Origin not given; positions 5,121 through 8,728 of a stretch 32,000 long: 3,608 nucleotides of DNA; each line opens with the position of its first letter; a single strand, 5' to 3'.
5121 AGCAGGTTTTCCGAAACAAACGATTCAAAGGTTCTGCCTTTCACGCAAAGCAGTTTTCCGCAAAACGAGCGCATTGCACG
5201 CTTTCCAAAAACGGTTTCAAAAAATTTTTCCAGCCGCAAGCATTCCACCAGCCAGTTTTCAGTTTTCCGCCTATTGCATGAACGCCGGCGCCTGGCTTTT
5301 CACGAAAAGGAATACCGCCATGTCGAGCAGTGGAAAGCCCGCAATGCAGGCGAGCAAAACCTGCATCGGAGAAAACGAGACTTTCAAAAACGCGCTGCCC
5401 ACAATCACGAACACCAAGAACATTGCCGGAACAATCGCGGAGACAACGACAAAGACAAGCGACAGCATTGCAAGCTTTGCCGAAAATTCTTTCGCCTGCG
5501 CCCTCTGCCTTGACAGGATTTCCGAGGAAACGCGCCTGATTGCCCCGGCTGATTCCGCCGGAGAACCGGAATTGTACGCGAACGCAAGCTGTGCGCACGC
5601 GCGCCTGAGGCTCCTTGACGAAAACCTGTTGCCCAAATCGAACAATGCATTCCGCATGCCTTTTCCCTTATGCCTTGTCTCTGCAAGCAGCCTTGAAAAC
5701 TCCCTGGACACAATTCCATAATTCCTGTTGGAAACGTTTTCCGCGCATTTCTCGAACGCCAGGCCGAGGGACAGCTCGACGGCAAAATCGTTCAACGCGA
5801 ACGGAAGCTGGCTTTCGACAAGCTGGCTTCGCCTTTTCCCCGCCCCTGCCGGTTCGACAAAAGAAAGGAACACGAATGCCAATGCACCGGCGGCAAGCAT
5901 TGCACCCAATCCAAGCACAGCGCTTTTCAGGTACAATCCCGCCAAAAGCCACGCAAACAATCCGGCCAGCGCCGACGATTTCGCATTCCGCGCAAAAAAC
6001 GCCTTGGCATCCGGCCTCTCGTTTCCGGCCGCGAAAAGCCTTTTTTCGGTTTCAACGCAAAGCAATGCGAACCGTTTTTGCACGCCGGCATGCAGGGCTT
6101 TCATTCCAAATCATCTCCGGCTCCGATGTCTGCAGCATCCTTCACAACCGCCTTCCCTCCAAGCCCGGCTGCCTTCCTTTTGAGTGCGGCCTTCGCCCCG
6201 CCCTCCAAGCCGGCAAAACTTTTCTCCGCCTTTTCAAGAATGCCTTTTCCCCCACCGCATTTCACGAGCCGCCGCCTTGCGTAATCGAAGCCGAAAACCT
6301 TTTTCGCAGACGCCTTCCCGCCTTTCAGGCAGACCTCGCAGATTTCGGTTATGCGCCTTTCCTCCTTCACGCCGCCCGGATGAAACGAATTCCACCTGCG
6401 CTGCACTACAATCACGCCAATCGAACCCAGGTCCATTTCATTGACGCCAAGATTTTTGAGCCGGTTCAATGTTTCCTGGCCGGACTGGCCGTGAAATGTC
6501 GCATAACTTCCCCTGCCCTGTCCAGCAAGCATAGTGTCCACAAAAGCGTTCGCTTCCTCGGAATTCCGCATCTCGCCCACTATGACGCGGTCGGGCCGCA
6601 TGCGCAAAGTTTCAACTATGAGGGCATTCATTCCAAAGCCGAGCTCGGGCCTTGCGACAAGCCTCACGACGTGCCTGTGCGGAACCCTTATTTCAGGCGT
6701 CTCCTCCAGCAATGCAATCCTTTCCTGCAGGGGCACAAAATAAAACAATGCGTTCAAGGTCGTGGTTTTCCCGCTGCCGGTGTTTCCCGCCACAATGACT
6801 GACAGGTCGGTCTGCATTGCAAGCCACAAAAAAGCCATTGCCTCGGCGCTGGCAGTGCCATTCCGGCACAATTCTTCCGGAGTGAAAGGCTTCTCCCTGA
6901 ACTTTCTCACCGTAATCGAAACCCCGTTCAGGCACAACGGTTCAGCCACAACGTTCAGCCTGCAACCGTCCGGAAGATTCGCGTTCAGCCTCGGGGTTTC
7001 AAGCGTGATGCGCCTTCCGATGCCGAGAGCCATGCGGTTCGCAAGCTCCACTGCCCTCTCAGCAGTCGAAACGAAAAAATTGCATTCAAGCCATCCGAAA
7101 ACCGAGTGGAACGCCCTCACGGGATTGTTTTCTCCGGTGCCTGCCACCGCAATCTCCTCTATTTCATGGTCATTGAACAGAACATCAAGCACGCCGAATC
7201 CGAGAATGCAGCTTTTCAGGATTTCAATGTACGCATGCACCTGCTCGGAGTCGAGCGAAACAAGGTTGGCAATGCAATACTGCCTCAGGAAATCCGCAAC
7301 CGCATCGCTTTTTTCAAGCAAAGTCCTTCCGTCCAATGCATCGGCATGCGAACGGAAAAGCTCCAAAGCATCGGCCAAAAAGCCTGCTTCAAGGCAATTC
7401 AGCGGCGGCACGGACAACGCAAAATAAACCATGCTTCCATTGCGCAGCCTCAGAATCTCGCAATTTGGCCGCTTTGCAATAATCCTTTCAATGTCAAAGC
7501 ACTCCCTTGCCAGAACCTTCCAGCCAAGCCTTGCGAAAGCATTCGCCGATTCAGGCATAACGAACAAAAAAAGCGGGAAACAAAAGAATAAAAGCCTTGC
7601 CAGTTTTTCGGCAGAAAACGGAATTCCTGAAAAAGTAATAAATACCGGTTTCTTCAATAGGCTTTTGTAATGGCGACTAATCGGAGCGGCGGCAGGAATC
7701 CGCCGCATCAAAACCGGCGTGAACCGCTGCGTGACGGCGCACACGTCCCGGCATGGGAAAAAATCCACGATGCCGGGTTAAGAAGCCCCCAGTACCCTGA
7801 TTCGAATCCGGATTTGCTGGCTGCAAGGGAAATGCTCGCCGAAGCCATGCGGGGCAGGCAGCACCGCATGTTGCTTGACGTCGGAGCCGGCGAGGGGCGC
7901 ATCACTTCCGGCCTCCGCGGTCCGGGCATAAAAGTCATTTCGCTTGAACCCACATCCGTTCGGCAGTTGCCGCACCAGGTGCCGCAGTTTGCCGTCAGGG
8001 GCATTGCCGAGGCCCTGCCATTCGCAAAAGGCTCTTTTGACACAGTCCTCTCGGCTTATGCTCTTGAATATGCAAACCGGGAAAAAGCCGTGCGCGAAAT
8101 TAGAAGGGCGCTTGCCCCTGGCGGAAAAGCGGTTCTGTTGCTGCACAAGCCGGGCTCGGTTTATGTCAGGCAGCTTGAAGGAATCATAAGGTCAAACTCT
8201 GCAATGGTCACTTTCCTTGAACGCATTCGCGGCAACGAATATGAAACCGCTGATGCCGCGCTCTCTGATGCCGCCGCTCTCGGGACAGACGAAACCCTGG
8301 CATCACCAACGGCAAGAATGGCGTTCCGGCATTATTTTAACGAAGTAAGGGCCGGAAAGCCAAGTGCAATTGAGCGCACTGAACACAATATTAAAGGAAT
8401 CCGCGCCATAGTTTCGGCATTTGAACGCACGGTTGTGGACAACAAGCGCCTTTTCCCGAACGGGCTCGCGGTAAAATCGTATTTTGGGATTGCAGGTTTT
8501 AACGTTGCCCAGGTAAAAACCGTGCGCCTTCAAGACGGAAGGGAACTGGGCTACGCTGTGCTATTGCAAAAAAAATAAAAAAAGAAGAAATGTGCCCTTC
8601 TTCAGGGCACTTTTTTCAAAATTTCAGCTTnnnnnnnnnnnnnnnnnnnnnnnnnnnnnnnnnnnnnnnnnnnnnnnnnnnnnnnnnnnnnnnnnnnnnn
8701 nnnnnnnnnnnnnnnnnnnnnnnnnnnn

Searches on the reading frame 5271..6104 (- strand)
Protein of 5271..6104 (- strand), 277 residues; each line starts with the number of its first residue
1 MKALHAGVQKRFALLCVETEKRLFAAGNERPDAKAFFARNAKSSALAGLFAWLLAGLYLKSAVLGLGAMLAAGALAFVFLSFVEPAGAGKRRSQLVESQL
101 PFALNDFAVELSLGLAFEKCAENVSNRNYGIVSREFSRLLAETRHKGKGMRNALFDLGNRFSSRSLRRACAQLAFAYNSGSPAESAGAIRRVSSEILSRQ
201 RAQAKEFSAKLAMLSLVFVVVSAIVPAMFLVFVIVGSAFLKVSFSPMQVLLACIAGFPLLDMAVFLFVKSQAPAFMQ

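Call 12: search_protein_families(library=pfam, proteins=[window:5271-6104:-])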
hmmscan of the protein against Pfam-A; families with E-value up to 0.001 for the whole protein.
window:5271-6104:- (277 aa): 1 family
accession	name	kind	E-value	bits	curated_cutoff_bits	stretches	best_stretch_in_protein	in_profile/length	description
PF00482.28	T2SSF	-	1e-05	25.9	25.2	1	104-232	2-122/125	Type II secretion system (T2SS), protein F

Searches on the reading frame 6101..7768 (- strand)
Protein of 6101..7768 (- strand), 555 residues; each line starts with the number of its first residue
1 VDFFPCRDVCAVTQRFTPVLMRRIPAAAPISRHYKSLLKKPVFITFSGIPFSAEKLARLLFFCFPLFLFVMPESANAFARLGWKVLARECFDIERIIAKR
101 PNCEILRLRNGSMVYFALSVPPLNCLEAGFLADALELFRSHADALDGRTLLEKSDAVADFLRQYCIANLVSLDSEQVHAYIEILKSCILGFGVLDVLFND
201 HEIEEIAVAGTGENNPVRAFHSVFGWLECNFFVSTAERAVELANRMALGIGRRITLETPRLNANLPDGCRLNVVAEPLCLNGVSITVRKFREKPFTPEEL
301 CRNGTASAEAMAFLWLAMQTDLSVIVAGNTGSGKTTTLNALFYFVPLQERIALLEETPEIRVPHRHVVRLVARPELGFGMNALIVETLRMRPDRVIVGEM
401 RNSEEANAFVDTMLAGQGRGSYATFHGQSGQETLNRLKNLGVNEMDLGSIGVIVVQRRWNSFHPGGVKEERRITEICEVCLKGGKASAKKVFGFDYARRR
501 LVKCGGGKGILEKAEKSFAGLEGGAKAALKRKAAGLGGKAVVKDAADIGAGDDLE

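Call 12: search_protein_families(library=pfam, proteins=[window:6101-7768:-])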
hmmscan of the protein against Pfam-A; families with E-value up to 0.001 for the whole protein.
window:6101-7768:- (555 aa): 1 family
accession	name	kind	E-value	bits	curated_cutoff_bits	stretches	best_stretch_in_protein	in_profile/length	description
PF00437.27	T2SSE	-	1.3e-34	119.9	24.9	1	236-457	50-276/370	Type II/IV secretion system protein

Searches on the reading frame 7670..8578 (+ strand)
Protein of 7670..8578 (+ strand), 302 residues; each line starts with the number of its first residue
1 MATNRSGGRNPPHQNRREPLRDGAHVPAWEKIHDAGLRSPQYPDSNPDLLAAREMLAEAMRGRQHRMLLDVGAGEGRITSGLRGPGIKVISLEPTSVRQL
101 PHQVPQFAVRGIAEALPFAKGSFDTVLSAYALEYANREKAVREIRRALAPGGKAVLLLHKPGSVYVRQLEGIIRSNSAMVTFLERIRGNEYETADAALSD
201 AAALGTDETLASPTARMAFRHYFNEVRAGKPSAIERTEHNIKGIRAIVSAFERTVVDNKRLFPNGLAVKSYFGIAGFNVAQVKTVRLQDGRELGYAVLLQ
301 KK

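Call 43: search_protein_families(library=pfam, proteins=[window:7670-8578:+], max_evalue=0.01)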
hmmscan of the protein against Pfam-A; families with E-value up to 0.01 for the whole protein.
window:7670-8578:+ (302 aa): 8 families
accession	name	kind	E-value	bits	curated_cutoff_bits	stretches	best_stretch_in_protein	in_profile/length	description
PF08241.18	Methyltransf_11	-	5.8e-15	56.1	21.2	1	69-155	1-94/95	Methyltransferase domain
PF13649.12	Methyltransf_25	-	4.4e-10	40.6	27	1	69-152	2-97/97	Methyltransferase domain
PF08242.18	Methyltransf_12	-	4.7e-07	30.9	30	1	69-153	1-97/98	Methyltransferase domain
PF13489.12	Methyltransf_23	-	1.2e-06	28.8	27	1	60-159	18-119/164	Methyltransferase domain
PF13847.12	Methyltransf_31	-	1.4e-06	28.5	27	1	68-180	7-129/145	Methyltransferase domain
PF01209.24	Ubie_methyltran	-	1.3e-05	25.2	20.1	1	109-157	103-152/233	ubiE/COQ5 methyltransferase family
PF05219.18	DREV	-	3.7e-05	23.4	26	1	61-193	91-219/265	DREV methyltransferase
PF05148.21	Methyltransf_8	-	0.0063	16.8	27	1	58-153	65-153/219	Hypothetical methyltransferase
